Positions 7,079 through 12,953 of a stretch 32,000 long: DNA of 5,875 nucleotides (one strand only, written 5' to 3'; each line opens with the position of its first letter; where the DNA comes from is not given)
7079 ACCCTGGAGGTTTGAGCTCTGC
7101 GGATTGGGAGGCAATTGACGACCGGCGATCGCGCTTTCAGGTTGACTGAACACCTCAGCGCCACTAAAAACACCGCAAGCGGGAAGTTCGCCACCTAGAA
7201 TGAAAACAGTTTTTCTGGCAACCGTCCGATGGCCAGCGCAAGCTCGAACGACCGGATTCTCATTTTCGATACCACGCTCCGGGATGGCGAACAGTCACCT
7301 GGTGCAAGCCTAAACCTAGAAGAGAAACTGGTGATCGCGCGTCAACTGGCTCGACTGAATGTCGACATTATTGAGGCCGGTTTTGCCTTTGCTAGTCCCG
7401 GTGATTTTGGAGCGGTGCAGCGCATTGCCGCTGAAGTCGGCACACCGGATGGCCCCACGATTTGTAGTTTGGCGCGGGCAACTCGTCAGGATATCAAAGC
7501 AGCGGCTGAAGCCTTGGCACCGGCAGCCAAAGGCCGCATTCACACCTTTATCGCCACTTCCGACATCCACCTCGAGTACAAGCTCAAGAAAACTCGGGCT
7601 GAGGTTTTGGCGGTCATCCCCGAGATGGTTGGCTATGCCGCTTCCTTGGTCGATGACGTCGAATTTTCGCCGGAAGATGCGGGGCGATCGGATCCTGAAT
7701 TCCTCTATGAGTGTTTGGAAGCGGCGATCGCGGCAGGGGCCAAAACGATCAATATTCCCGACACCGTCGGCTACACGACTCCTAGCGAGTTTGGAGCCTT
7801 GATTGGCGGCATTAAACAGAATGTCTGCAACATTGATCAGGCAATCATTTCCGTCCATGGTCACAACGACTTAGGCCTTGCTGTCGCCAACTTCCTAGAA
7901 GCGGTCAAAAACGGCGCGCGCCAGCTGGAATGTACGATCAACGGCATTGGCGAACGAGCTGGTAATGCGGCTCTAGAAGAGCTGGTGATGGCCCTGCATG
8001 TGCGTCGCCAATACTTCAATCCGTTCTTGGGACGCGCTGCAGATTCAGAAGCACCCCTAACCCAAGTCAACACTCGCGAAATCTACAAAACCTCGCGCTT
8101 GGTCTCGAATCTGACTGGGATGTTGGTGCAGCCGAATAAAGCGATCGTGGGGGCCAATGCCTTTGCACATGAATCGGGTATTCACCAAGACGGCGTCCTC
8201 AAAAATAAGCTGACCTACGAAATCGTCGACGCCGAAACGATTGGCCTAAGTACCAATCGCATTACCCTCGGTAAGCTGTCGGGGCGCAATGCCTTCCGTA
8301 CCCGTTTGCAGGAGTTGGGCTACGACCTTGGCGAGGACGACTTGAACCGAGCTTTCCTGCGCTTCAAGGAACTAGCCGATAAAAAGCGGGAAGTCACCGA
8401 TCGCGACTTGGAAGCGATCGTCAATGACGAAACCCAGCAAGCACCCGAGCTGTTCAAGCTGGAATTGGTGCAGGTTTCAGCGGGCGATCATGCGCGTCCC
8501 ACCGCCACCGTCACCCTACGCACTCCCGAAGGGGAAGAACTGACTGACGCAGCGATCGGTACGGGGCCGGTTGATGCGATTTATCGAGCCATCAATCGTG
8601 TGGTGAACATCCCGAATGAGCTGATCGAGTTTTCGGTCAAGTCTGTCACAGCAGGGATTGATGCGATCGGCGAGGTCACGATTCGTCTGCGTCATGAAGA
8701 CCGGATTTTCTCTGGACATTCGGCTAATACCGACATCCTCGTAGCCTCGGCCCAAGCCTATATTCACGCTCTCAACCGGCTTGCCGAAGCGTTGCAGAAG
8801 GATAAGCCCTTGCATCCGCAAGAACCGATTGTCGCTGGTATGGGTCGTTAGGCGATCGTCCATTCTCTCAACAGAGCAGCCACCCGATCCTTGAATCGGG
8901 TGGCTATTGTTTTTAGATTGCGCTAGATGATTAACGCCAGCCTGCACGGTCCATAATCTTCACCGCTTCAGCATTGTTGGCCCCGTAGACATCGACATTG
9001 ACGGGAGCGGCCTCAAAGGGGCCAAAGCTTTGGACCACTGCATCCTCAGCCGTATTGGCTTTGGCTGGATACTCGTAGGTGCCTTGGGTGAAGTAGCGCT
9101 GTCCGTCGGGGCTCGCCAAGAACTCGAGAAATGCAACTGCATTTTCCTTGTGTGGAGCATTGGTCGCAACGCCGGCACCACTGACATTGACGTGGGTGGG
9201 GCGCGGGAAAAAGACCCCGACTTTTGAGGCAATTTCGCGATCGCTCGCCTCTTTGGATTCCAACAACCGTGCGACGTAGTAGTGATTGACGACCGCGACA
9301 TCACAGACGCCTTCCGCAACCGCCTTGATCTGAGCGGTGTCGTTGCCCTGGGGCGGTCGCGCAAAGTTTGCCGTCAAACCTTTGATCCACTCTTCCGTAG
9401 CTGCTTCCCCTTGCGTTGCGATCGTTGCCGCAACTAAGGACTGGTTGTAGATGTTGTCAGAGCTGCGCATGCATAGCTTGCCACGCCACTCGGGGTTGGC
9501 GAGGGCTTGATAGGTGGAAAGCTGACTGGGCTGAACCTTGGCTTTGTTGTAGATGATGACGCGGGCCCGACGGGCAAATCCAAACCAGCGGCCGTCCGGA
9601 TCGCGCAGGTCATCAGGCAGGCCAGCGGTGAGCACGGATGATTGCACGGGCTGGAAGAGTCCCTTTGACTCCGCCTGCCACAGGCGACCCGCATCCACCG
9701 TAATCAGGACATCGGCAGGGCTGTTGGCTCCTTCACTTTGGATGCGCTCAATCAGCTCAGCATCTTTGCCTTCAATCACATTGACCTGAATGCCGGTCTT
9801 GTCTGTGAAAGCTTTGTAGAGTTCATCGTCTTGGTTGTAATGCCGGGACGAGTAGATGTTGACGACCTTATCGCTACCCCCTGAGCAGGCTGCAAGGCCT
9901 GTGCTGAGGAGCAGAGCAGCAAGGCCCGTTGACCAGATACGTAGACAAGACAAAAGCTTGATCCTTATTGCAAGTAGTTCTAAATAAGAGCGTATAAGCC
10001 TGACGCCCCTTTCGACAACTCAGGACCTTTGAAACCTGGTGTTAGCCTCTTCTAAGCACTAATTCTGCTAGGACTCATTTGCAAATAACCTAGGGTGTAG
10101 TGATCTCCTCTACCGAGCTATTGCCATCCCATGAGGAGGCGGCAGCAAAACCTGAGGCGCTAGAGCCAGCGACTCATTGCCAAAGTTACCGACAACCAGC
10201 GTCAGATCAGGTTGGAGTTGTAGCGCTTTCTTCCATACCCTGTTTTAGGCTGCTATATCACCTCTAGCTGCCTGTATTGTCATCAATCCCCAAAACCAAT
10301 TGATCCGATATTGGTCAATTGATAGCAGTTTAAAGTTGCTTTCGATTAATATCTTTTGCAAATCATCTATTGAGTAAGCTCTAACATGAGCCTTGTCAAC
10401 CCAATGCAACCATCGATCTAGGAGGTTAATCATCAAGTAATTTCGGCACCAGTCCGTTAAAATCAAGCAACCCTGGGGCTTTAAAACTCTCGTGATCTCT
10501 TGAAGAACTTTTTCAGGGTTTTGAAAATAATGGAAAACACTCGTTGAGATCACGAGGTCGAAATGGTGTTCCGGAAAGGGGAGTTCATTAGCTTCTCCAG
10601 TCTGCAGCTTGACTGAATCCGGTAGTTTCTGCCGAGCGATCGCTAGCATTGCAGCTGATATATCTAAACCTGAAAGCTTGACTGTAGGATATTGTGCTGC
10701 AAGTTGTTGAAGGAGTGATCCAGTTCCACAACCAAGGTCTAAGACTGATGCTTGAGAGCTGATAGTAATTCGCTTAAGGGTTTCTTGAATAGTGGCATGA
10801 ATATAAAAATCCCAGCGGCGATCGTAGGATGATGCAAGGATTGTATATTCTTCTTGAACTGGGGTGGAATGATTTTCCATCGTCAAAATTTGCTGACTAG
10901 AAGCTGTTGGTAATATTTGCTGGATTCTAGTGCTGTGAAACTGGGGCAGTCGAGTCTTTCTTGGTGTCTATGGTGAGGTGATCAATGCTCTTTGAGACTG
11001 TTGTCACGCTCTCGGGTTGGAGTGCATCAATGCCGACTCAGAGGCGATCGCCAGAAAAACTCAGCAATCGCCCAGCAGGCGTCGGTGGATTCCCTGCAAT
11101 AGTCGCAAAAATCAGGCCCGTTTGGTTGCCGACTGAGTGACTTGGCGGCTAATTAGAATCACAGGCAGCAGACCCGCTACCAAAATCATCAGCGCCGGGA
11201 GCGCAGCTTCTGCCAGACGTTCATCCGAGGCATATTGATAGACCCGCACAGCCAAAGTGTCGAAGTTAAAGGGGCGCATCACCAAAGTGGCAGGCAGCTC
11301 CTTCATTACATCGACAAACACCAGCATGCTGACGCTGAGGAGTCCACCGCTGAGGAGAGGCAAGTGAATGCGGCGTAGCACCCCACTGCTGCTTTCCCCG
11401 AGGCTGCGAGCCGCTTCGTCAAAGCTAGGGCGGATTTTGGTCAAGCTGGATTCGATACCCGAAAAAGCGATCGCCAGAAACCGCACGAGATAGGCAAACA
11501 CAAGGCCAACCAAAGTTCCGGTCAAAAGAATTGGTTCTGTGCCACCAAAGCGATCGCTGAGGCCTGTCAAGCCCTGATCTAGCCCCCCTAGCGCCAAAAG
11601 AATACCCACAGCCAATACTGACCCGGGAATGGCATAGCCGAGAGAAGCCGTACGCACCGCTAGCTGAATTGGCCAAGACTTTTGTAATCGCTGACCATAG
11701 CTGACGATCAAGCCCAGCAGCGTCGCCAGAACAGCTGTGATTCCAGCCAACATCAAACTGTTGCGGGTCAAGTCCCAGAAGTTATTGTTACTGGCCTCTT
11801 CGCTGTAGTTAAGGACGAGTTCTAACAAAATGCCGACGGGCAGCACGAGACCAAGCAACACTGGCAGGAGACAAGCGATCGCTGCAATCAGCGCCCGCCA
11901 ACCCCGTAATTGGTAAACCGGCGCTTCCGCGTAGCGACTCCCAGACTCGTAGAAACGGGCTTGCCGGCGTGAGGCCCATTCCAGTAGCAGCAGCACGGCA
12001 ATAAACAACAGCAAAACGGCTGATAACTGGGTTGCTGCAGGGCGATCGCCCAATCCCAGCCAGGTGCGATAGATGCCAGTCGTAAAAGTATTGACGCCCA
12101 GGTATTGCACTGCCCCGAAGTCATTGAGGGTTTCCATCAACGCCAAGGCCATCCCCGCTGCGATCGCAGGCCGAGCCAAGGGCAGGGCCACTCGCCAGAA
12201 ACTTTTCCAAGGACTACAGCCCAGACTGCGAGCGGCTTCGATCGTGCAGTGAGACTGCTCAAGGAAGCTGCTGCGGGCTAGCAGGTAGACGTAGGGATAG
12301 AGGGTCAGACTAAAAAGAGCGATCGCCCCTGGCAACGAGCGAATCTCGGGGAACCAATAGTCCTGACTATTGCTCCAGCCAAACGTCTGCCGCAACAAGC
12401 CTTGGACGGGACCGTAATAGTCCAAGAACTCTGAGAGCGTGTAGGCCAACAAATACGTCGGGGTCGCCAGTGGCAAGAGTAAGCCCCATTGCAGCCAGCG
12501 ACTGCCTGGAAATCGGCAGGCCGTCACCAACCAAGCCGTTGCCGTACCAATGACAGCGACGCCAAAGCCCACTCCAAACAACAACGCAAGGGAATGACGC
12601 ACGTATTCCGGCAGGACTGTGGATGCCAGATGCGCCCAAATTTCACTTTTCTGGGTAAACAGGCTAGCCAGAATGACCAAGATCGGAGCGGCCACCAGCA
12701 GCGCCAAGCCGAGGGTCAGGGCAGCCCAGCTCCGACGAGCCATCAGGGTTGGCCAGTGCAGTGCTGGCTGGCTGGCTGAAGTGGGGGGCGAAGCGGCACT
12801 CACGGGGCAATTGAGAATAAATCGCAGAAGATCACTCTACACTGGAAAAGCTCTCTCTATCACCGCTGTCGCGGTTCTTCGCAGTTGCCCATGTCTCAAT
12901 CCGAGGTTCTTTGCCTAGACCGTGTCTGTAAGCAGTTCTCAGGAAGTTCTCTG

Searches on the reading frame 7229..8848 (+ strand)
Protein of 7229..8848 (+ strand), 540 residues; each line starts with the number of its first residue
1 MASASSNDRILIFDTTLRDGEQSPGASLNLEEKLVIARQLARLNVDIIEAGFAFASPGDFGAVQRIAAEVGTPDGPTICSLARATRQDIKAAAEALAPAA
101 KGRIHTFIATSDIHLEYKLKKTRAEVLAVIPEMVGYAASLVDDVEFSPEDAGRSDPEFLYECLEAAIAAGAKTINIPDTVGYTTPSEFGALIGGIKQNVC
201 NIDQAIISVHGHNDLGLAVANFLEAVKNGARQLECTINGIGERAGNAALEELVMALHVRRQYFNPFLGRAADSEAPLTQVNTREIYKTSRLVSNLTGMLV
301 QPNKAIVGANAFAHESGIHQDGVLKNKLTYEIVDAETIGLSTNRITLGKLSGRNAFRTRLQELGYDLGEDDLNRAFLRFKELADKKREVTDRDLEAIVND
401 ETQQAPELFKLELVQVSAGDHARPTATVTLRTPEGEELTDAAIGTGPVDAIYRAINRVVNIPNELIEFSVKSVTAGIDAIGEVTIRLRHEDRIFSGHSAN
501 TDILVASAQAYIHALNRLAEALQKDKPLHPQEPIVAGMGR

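Call 50: search_protein_families(library=pfam, proteins=[window:7229-8848:+], max_evalue=0.001)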
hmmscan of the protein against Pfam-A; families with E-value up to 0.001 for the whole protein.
window:7229-8848:+ (540 aa): 3 families
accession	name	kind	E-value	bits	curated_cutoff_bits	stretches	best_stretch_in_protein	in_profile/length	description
PF00682.25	HMGL-like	-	1.7e-94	316.5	29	1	10-292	2-260/260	HMGL-like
PF08502.15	LeuA_dimer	-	7.4e-40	136.3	24.9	1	388-518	1-130/131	LeuA allosteric (dimerisation) domain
PF22617.1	HCS_D2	-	9.9e-29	100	27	1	306-386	1-81/82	Homocitrate synthase post-HMGL domain-like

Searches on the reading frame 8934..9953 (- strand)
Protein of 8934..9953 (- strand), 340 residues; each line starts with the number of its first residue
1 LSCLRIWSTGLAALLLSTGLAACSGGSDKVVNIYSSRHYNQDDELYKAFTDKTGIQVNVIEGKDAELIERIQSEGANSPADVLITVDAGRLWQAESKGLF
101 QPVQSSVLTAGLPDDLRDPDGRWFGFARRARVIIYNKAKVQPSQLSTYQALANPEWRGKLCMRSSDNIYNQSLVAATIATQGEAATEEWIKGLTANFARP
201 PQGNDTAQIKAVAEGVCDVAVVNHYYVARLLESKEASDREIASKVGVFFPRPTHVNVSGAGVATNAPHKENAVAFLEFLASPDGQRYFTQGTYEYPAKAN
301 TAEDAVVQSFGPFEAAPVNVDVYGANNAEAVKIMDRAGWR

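Call 50: search_protein_families(library=pfam, proteins=[window:8934-9953:-], max_evalue=0.001)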
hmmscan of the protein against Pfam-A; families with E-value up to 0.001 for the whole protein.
window:8934-9953:- (340 aa): 4 families
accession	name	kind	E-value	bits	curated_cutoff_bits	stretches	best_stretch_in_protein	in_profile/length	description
PF13416.11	SBP_bac_8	-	9.9e-24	85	27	1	45-308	2-272/279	Bacterial extracellular solute-binding protein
PF13343.11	SBP_bac_6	-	3.7e-21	76.2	24.6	1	78-304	2-225/245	Bacterial extracellular solute-binding protein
PF01547.30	SBP_bac_1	-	1.9e-19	71.3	26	1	44-285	12-306/307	Bacterial extracellular solute-binding protein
PF13531.11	SBP_bac_11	-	9.1e-18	65.3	25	1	43-290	14-223/227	Bacterial extracellular solute-binding protein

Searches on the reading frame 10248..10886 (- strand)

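Call 50: search_protein_families(library=pfam, proteins=[window:10248-10886:-], max_evalue=0.001)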
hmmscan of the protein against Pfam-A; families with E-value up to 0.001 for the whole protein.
window:10248-10886:- (213 aa): 18 families
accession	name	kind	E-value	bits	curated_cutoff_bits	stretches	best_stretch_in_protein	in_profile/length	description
PF08241.18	Methyltransf_11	-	8.8e-28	97.2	21.2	1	49-143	1-95/95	Methyltransferase domain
PF13649.12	Methyltransf_25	-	9.9e-27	93.9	27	1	48-139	1-97/97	Methyltransferase domain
PF13489.12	Methyltransf_23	-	3.2e-26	92.4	27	1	32-189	8-163/164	Methyltransferase domain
PF13847.12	Methyltransf_31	-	4.7e-26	91.6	27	1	43-151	2-114/145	Methyltransferase domain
PF08242.18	Methyltransf_12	-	1.6e-22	80.5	30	1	49-141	1-98/98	Methyltransferase domain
PF01209.24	Ubie_methyltran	-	1.2e-15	58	20.1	1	6-148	5-156/233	ubiE/COQ5 methyltransferase family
PF00891.24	Methyltransf_2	-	1.1e-10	41.6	22.3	1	33-145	51-166/210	O-methyltransferase domain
PF03141.22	Methyltransf_29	-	1.8e-10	40.5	23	1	27-144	100-218/506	Putative S-adenosyl-L-methionine-dependent methyltransferase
PF07021.18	MetW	-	1.7e-09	38.1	21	1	42-135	11-102/193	Methionine biosynthesis protein MetW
PF05175.20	MTS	-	8.2e-09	35.8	23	1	43-142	30-137/170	Methyltransferase small domain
PF02353.26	CMAS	-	8.7e-08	32.2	27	1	33-202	51-227/273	Mycolic acid cyclopropane synthetase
PF20922.3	Anamorsin_N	-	8.6e-06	26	27.1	1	103-145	46-89/163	Anamorsin, N-terminal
PF01739.24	CheR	-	9e-06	25.7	27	0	105-143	133-173/195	CheR methyltransferase, SAM binding domain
PF02390.23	Methyltransf_4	-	1.2e-05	25.3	24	1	45-87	2-44/173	Putative methyltransferase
PF03848.20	TehB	-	3.3e-05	23.8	20.4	1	30-131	16-117/193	Tellurite resistance protein TehB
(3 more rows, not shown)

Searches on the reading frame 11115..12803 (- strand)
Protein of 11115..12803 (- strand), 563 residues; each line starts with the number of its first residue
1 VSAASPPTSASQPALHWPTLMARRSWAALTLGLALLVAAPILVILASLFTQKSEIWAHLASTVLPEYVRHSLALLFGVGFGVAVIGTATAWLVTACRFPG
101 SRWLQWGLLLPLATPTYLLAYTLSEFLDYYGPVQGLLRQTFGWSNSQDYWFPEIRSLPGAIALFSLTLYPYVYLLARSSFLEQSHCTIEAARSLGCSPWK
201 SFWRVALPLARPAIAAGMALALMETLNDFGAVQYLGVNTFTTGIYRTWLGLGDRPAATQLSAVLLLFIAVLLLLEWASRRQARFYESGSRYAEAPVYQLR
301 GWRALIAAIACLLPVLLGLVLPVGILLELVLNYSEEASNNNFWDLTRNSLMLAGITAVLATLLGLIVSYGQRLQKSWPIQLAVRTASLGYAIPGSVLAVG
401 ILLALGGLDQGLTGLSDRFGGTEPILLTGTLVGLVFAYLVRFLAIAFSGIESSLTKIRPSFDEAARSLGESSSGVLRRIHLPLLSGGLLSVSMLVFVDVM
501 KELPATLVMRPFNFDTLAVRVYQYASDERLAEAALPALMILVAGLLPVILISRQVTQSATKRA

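Call 50: search_protein_families(library=pfam, proteins=[window:11115-12803:-], max_evalue=0.001)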
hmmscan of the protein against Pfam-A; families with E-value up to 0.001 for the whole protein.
window:11115-12803:- (563 aa): 2 families
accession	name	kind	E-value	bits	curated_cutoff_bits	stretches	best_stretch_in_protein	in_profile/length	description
PF00528.27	BPD_transp_1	-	4.8e-22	79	26.4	2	97-280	13-181/184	Binding-protein-dependent transport system inner membrane component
PF07843.16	DUF1634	-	0.00077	20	27.5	0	10-50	37-77/102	Protein of unknown function (DUF1634)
